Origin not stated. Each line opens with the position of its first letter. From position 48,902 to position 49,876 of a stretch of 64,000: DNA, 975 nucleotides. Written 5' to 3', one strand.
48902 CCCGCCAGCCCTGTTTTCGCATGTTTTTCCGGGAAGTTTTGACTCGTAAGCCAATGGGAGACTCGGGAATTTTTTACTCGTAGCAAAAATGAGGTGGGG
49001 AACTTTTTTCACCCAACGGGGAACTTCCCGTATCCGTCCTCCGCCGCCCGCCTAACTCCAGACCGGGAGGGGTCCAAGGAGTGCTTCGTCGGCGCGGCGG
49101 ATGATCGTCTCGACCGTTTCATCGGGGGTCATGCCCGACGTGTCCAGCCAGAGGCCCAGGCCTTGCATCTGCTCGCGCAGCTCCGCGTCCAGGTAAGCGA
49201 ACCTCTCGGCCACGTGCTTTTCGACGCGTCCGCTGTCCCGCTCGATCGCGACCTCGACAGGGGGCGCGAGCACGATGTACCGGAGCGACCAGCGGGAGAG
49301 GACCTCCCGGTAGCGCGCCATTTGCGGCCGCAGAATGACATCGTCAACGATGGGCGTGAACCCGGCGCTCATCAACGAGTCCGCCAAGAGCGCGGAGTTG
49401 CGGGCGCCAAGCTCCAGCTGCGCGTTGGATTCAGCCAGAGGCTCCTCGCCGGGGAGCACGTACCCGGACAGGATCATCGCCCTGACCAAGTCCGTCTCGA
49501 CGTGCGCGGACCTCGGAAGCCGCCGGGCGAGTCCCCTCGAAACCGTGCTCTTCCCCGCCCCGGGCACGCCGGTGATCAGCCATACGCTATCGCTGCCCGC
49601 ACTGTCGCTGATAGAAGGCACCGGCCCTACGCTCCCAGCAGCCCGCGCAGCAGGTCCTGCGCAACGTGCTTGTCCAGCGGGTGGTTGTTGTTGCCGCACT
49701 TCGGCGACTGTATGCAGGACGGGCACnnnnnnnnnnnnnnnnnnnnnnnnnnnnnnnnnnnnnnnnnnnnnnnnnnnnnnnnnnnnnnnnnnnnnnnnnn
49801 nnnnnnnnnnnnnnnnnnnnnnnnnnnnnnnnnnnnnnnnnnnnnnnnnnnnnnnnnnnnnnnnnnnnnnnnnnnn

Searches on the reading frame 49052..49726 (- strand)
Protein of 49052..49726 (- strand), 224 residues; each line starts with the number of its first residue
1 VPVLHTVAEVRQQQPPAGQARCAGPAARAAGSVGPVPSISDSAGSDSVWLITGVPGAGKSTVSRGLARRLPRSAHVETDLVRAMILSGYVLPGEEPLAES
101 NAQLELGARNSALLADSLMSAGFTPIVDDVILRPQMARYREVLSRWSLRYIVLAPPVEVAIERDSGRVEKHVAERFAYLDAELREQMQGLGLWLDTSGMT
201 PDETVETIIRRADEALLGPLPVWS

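Call 65: search_protein_families(library=ncbifam, proteins=[window:49052-49726:-], max_evalue=0.01)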
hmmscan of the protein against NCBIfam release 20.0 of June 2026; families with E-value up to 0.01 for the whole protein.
window:49052-49726:- (224 aa): 9 families
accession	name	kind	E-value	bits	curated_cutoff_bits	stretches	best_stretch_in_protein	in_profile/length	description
TIGR03574.1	selen_PSTK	equivalog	0.00016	21.2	290.5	1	50-85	3-42/249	L-seryl-tRNA(Sec) kinase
NF008995.0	PRK12338.1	equivalog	0.00019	20.9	434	1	48-90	6-47/319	hypothetical protein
NF005252.0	PRK06762.1-3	equivalog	0.00047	20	258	1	47-95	12-61/189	hypothetical protein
NF006743.0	PRK09270.1-2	equivalog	0.0008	18.5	227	1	48-79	30-63/217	nucleoside/nucleotide kinase family protein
NF040667.1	hom_kin_desulfo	exception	0.0013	18.6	197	1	50-81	5-34/163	homoserine kinase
NF001385.0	PRK00279.2-3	equivalog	0.002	17.7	315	1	46-87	4-45/213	adenylate kinase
NF008994.0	PRK12337.1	equivalog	0.0038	15.8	603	0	49-85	265-301/492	2-phosphoglycerate kinase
NF003012.0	PRK03839.1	equivalog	0.0062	16.5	152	0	51-71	5-25/180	putative kinase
TIGR01351.1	adk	subfamily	0.0068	16.1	168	0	49-86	2-39/212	adenylate kinase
